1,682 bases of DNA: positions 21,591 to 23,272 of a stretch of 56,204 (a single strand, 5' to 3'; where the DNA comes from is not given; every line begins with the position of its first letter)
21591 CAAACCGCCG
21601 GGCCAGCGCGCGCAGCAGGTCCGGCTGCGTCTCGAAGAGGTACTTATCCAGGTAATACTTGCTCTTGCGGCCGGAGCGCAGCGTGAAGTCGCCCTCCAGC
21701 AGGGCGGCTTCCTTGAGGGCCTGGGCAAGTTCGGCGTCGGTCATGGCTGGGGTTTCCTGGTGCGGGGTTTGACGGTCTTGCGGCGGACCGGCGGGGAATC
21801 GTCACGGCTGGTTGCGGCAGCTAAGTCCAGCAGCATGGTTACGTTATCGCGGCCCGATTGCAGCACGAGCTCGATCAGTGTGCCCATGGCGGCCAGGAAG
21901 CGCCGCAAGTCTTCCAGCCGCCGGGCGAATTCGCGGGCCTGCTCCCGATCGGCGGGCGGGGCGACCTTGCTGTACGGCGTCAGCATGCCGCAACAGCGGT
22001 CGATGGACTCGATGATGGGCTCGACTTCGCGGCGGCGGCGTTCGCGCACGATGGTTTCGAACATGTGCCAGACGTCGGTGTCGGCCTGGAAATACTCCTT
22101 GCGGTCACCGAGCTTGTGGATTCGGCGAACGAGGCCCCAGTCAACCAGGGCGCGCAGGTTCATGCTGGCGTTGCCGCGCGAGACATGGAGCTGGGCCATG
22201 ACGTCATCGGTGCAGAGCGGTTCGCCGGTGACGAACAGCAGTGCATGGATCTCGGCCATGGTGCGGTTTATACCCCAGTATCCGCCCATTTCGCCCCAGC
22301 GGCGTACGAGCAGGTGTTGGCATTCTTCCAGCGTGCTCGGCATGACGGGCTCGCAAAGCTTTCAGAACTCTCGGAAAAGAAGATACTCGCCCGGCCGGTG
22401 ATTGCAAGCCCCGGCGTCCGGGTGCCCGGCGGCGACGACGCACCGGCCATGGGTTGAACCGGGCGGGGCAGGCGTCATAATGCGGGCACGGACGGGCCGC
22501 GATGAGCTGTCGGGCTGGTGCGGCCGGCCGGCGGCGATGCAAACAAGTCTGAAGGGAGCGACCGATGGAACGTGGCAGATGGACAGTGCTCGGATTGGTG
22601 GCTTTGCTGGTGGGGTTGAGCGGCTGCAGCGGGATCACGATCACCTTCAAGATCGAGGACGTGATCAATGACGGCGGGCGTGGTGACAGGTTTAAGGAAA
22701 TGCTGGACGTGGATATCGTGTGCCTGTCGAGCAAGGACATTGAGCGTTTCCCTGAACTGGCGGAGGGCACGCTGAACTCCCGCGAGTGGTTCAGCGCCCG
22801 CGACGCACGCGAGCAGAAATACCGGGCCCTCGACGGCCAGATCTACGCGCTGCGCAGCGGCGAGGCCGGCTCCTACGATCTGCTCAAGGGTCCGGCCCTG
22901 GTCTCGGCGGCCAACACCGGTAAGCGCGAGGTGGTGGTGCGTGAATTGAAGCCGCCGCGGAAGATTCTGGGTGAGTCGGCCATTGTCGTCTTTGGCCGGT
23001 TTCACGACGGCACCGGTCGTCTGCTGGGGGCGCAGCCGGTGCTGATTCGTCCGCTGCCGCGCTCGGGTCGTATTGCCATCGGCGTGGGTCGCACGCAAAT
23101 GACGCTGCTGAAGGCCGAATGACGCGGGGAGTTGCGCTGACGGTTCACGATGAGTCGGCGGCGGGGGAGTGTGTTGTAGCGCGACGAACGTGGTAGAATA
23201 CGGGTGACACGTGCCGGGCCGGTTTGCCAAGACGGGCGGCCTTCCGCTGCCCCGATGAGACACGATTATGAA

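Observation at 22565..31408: Stand-alone membrane-complex arm of a type VI secretion system (tssJ-like, tssK, tssL, tssM, tagF) with no contractile machinery nearby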

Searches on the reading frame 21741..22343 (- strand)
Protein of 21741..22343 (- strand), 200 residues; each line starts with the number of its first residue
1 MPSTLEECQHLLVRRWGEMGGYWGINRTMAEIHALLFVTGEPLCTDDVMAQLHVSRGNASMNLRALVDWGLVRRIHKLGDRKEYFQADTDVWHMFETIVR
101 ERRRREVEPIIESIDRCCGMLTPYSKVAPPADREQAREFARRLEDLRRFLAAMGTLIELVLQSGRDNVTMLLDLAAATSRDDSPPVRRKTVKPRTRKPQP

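Call 7: search_protein_families(library=pfam, proteins=[window:21741-22343:-], max_evalue=0.001)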
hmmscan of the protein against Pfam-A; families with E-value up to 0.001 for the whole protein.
window:21741-22343:- (200 aa): 3 families
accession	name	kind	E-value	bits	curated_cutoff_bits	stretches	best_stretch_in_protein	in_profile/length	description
PF12802.13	MarR_2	-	9.6e-06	26.1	27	1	24-81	2-59/61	MarR family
PF01022.26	HTH_5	-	0.00012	22.3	22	1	38-73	11-46/47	Bacterial regulatory protein, arsR family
PF07476.17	MAAL_C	-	0.00081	19.1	27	1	53-161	41-144/249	Methylaspartate ammonia-lyase C-terminus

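Call 61: search_protein_families(library=ncbifam, proteins=[window:21741-22343:-], max_evalue=0.01)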
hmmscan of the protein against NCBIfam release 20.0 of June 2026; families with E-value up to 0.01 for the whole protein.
window:21741-22343:- (200 aa): 4 families
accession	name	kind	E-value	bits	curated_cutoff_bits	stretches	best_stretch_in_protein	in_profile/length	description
NF047500.1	choline_R_CudC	equivalog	1.3e-15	57.6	218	1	4-159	3-159/171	choline uptake/conversion transcriptional regulator CudC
NF053606.1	Sta1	subfamily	5.3e-05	23.2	80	1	23-81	16-73/100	Sta1 family transcriptional regulator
NF040939.2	trans_reg_lrs14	equivalog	0.00026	21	90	1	23-78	17-72/103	Lrs14 family HTH-type transcriptional regulator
NF033788.1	HTH_metalloreg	subfamily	0.0013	18.5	55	1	33-85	17-67/77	metalloregulator ArsR/SmtB family transcription factor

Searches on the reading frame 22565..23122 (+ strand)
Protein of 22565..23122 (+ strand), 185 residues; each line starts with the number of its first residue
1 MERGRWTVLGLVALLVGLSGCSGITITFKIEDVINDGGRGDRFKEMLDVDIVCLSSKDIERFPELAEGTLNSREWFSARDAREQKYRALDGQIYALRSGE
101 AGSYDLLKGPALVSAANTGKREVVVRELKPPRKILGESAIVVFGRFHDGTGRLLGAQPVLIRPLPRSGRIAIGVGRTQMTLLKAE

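Call 3: search_protein_families(library=pfam, proteins=[window:22565-23122:+], max_evalue=0.01)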
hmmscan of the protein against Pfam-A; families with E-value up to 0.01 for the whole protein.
window:22565-23122:+ (185 aa): 0 families

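Call 4: search_protein_families(library=ncbifam, proteins=[window:22565-23122:+], max_evalue=0.01)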
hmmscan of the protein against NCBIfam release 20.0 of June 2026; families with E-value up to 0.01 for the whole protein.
window:22565-23122:+ (185 aa): 0 families

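Call 34: search_solved_structures(query=A1, max_evalue=10)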
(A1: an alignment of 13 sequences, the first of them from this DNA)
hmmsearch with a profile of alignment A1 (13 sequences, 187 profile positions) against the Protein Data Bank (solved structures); distinct sequences matched with E-value up to 10: 2.
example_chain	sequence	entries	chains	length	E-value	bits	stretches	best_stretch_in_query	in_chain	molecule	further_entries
3nqk_A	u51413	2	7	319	0.15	14.8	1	121-185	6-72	uncharacterized protein | Multidomain protein including DUF1735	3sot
3pgv_A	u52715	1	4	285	0.61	12.8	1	21-98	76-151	haloacid dehalogenase-like hydrolase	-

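Call 36: search_protein_families(library=pfam, alignment_id=A1, max_evalue=5)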
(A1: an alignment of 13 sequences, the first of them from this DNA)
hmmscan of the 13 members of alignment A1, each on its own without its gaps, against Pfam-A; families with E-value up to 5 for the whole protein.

A. member 1, seq(185 aa): 0 families

B. families by the number of members that match (of 13 scanned): 1 family
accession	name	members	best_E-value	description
PF13627.12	LptM_cons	1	1.1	LPS-assembly lipoprotein LptM, conserved region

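Call 77: predict_structure(protein=window:22565-23119:+)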
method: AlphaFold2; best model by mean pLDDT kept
length: 185 residues; sequences in the alignment: 1
mean_pLDDT: 34.0   pTM: 0.27
mean pLDDT of the five models: 34.0, 33.4, 32.5, 32.5, 31.5
residues with pLDDT >= 90: 0; 70-90: 0; 50-70: 1; < 50: 184
segments of 3 or more residues with pLDDT < 50: 1-160, 162-185
pLDDT, mean of each block of 10 residues (from residue 1): 28 30 35 34 35 41 42 40 30 31 30 25 26 31 43 43 39 34 24
secondary structure, 60 per line:
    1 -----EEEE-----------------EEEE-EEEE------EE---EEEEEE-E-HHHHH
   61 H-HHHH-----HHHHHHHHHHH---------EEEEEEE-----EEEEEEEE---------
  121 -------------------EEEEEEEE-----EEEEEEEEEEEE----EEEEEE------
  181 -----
elements in order: E6-9 E27-30 E32-35 E47-52 H56-61 H63-66 H72-82 E92-98 E104-111 E140-147 E153-164 E169-174
